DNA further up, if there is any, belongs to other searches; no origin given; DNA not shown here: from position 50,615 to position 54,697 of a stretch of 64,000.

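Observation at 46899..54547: Translationally coupled giant paralogues: intact Cys-His-Asp transglutaminase core next to a Cys->Ser / His->Tyr copy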

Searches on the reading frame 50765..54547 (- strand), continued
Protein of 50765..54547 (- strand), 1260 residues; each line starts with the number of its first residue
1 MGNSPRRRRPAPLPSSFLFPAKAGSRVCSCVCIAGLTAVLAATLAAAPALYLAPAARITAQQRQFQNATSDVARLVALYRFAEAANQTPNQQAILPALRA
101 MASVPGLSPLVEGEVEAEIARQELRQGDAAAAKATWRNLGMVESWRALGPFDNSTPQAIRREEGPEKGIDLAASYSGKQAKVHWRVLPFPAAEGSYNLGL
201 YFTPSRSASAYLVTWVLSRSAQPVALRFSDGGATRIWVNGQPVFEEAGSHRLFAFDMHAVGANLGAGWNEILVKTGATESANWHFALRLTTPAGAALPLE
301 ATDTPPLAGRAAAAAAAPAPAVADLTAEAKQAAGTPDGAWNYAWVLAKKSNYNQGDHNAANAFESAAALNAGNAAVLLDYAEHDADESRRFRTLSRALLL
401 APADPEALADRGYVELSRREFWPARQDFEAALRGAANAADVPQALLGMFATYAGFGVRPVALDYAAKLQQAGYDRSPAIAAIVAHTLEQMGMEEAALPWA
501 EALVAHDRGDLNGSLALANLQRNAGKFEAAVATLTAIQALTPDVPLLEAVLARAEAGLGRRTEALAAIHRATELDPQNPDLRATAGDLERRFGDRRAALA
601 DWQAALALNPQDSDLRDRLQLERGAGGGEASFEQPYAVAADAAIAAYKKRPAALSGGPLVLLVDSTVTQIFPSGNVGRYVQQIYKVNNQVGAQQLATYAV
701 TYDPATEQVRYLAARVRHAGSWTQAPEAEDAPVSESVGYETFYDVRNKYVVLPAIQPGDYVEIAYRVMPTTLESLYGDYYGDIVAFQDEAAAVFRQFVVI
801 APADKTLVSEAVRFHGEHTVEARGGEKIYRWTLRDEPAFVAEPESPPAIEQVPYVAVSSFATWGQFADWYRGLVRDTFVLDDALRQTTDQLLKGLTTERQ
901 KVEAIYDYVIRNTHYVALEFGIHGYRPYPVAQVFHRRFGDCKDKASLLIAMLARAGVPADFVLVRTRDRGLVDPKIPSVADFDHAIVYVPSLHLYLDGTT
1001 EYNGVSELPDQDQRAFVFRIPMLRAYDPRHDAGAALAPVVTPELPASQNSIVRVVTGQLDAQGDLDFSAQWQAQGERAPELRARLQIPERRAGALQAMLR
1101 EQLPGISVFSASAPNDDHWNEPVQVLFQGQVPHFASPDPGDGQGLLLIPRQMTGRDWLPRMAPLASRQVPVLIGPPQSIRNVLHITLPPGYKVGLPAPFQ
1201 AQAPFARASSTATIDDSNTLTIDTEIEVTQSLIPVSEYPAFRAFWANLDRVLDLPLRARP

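Call 56: find_encoding_contigs(protein=P0164, flank=6000, max_places=1)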
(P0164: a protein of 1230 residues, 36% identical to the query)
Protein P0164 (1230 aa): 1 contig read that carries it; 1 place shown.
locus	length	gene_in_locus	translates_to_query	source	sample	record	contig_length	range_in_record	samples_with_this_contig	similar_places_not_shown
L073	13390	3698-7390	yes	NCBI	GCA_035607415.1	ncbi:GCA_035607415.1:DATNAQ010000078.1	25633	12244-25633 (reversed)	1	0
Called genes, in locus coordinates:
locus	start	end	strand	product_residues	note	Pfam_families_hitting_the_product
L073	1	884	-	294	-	PF06808:DctM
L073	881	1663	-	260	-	PF04290:DctQ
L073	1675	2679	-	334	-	PF03480:DctP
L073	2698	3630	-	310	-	PF16811:TAtT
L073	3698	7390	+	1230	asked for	PF23914:TPR_CcmH_CycH (faint), PF13414:TPR_11 (faint), PF14559:TPR_19 (faint), PF13432:TPR_16 (weak), PF12969:DUF3857, PF01841:Transglut_core, PF12970:DUF3858 (weak)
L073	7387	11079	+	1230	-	PF13428:TPR_14 (faint), PF14559:TPR_19 (faint), PF24575:TPR_Slam (faint), PF13181:TPR_8 (faint), PF13414:TPR_11 (faint), PF12969:DUF3857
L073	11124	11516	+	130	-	-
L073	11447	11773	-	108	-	-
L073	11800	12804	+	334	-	-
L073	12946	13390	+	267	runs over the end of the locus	PF13414:TPR_11 (faint), PF13428:TPR_14 (faint), PF13432:TPR_16 (weak), PF23914:TPR_CcmH_CycH (weak), PF00515:TPR_1 (weak), PF07719:TPR_2 (weak), PF13432:TPR_16, PF00515:TPR_1 (weak), +10 more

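Call 63: predict_structure(alignment_id=A5)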
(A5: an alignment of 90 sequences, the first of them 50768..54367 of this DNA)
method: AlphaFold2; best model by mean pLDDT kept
length: 1200 residues; sequences in the alignment: 90
mean_pLDDT: 92.8   pTM: 0.87
mean pLDDT of the five models: 92.8, 92.0, 91.2, 91.1, 90.7
residues with pLDDT >= 90: 990; 70-90: 165; 50-70: 41; < 50: 4
segments of 3 or more residues with pLDDT < 50: 676-678
pLDDT, mean of each block of 10 residues (from residue 1): 96 97 93 97 97 98 97 98 96 78 86 90 95 95 92 97 97 92 90 93 96 88 93 97 89 80 97 97 96 87 96 96 91 96 96 94 97 92 96 97 97 96 97 97 97 97 97 97 96 97 98 96 98 97 94 91 75 94 93 81 97 92 97 97 91 95 94 61 79 97 96 79 94 97 93 97 95 95 96 95 90 84 92 97 95 75 71 88 94 95 94 88 91 87 88 95 70 81 95 97 97 93 93 96 95 92 97 92 87 88 96 96 97 96 97 96 97 98 97 94
secondary structure, 60 per line:
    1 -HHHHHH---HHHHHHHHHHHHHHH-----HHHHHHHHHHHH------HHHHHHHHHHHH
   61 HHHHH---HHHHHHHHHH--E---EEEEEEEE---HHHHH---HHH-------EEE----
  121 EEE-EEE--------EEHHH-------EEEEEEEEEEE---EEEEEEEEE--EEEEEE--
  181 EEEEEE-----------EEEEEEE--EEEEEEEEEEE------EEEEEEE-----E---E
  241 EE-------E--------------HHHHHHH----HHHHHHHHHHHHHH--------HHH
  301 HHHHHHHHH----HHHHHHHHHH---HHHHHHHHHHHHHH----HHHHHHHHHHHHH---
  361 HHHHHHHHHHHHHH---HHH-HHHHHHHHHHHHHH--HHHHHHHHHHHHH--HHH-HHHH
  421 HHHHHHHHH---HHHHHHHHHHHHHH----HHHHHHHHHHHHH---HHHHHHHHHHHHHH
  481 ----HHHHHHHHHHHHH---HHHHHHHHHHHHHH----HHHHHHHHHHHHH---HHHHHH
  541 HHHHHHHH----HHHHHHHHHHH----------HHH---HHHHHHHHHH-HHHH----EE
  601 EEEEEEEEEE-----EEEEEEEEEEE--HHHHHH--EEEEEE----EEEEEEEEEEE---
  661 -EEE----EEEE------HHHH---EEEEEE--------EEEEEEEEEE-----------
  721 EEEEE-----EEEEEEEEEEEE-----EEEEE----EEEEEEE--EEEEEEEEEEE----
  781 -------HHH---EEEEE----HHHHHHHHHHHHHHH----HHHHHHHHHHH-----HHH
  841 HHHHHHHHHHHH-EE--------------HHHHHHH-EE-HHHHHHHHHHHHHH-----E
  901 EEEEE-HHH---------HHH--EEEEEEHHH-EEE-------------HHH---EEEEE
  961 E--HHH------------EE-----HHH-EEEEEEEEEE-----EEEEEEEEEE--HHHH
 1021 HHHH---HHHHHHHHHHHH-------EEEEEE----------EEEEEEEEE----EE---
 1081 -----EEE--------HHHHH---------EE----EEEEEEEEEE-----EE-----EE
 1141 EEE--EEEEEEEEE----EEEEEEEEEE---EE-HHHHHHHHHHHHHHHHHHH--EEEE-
elements in order (helices of 4 or more, strands of 3 or more residues): H2-7 H11-25 H31-42 H49-65 H69-78 E85-92 H96-100 E114-116 E121-123 E125-127 E148-158 E162-170 E173-178 E181-186 E198-204 E207-217 E224-230 E240-242 H265-271 H276-289 H298-309 H314-323 H327-340 H345-357 H361-374 H382-395 H398-410 H417-429 H433-446 H451-463 H467-480 H485-497 H501-514 H519-531 H535-548 H553-563 H580-589 H591-594 E599-610 E616-626 H629-634 E637-642 E647-657 E662-664 E669-672 H679-682 E686-691 E700-709 E721-725 E731-742 E748-752 E757-763 E766-776 E794-798 H803-817 H822-832 H838-852 H870-876 H881-894 E900-905 E924-929 E934-936 E956-961 E990-999 E1005-1014 H1017-1024 H1028-1039 E1047-1052 E1063-1071 E1086-1088 H1097-1101 E1117-1126 E1139-1143 E1146-1154 E1159-1168 H1175-1193 E1196-1199

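Call 69: fold_search(model_id=the predicted structure, library=pdb)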
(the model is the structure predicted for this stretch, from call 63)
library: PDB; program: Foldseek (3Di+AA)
matches with E <= 10: 1501; with E <= 0.001: 350
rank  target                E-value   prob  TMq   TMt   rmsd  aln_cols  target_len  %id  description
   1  3kd4_A                3.4e-24  1.00  0.37  0.82   5.5       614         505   14  CRYSTAL STRUCTURE OF A PUTATIVE PROTEASE (BDI_1141) FROM PARABACTEROIDES DISTASONIS ATCC 8503 AT 2.00 A RESOLUTION (released 2009-11-24)
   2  9qhb                  1.4e-09  1.00  0.19  0.71   4.9       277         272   20  Crystal structure of 16-repeat CTPR protein with eliminated coordination sites (released 2025-10-22)
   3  6eou                  1.4e-09  1.00  0.19  0.55   6.0       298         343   18  O-GlcNAc transferase TPR domain with the intellectual disability associated mutation L254F (released 2018-05-09)
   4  8chy                  2.3e-09  1.00  0.19  0.67   5.9       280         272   20  Crystal structure of an 8-repeat consensus TPR superhelix with Zinc. (released 2024-02-21)
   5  9qhc_B                6.5e-09  1.00  0.18  0.71   9.0       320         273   18  Crystal structure of 8-repeat CTPR protein with eliminated coordination sites (released 2025-10-22)
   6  1w3b_A                7.7e-09  1.00  0.20  0.49   6.5       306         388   17  The superhelical TPR domain of O-linked GlcNAc transferase reveals structural similarities to importin alpha. (released 2004-09-09)
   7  6vbv_4                1.7e-08  1.00  0.19  0.50   5.9       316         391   14  Structure of the bovine BBSome:ARL6:GTP complex (released 2020-01-29)
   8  6voa_E                2.0e-08  1.00  0.19  0.50   6.4       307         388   16  Cryo-EM structure of the BBSome-ARL6 complex (released 2020-06-24)
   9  7ntf_A                2.2e-08  1.00  0.19  0.23  10.3       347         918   20  Cryo-EM structure of unliganded O-GlcNAc transferase (released 2021-11-17)
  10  9qhc_A                2.3e-08  1.00  0.18  0.67   9.1       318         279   18  Crystal structure of 8-repeat CTPR protein with eliminated coordination sites (released 2025-10-22)
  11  8dtg_A                2.6e-08  1.00  0.17  0.24  10.5       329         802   15  Cryo-EM structure of Arabidopsis SPY alternative conformation 1 (released 2023-03-08)
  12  8dtg_B                2.7e-08  1.00  0.18  0.27  10.8       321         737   14  Cryo-EM structure of Arabidopsis SPY alternative conformation 1 (released 2023-03-08)
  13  1w3b_B                2.9e-08  1.00  0.20  0.59   4.7       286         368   18  The superhelical TPR domain of O-linked GlcNAc transferase reveals structural similarities to importin alpha. (released 2004-09-09)
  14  7yeh_A                3.2e-08  1.00  0.21  0.25   4.7       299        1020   17  Cryo-EM structure of human OGT-OGA complex (released 2023-07-12)
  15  8dtf_A                3.2e-08  1.00  0.18  0.25  11.7       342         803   14  Cryo-EM structure of the full length Arabidopsis SPY with complete TPRs (released 2023-03-08)
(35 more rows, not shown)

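Call 83: find_encoding_contigs(protein=P0179, flank=5000, max_places=1)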
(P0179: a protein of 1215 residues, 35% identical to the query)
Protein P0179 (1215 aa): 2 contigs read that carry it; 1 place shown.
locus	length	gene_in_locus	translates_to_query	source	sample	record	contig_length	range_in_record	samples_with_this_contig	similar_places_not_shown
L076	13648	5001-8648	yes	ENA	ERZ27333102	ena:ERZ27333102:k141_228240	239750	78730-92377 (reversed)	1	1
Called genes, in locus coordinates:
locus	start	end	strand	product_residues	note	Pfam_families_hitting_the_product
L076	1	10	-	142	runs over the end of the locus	PF00581:Rhodanese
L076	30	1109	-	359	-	-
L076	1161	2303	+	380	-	-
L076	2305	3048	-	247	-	PF03372:Exo_endo_phos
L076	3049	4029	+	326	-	-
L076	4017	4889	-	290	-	PF01040:UbiA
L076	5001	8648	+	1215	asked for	PF13174:TPR_6 (faint), PF13428:TPR_14 (faint), PF14559:TPR_19 (faint), PF00515:TPR_1 (faint), PF13424:TPR_12 (weak), PF12969:DUF3857, PF01841:Transglut_core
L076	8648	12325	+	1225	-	PF13428:TPR_14 (faint), PF13432:TPR_16, PF12969:DUF3857 (weak)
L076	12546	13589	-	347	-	-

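Call 85: find_encoding_contigs(protein=P0138, flank=5000, max_places=1)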
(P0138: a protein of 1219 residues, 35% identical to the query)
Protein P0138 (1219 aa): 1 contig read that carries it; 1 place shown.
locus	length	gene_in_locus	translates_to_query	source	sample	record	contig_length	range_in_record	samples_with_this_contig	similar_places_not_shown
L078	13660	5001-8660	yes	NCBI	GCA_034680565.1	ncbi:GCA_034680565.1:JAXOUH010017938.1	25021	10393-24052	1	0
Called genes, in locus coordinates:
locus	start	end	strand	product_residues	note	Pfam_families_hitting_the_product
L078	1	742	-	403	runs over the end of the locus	-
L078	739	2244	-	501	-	-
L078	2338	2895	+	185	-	-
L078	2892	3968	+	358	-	-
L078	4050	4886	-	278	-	PF01040:UbiA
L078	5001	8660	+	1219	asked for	PF12969:DUF3857, PF01841:Transglut_core, PF12970:DUF3858 (weak)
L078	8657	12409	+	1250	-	PF13428:TPR_14 (faint), PF14559:TPR_19 (faint), PF12969:DUF3857 (weak)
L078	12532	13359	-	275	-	PF08501:Shikimate_dh_N, PF01262:AlaDh_PNT_C (weak), PF01488:Shikimate_DH, PF18317:SDH_C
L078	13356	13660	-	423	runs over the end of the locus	?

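Call 86: find_encoding_contigs(protein=P0127, flank=5000, max_places=1)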
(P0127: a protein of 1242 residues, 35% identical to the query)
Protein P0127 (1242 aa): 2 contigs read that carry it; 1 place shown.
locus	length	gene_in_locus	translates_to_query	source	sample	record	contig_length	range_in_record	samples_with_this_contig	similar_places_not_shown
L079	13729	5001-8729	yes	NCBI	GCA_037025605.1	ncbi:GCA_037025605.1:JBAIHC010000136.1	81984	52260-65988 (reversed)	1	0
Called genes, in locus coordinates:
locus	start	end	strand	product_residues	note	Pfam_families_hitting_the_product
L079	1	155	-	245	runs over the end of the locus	PF04366:Ysc84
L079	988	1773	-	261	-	PF02518:HATPase_c, PF00072:Response_reg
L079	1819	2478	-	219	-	PF00196:GerE, PF08281:Sigma70_r4_2 (weak)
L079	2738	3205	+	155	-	-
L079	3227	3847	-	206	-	-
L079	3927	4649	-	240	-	-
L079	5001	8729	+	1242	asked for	PF13432:TPR_16 (faint), PF13428:TPR_14 (faint), PF14561:TPR_20 (faint), PF14559:TPR_19 (weak), PF14559:TPR_19, PF12969:DUF3857, PF01841:Transglut_core, PF12970:DUF3858, +4 more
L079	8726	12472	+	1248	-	PF12969:DUF3857 (weak)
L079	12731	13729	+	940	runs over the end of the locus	PF13180:PDZ_2 (weak), PF17820:PDZ_6 (faint), PF13185:GAF_2, PF13492:GAF_3, PF08448:PAS_4 (faint), PF00512:HisKA, PF02518:HATPase_c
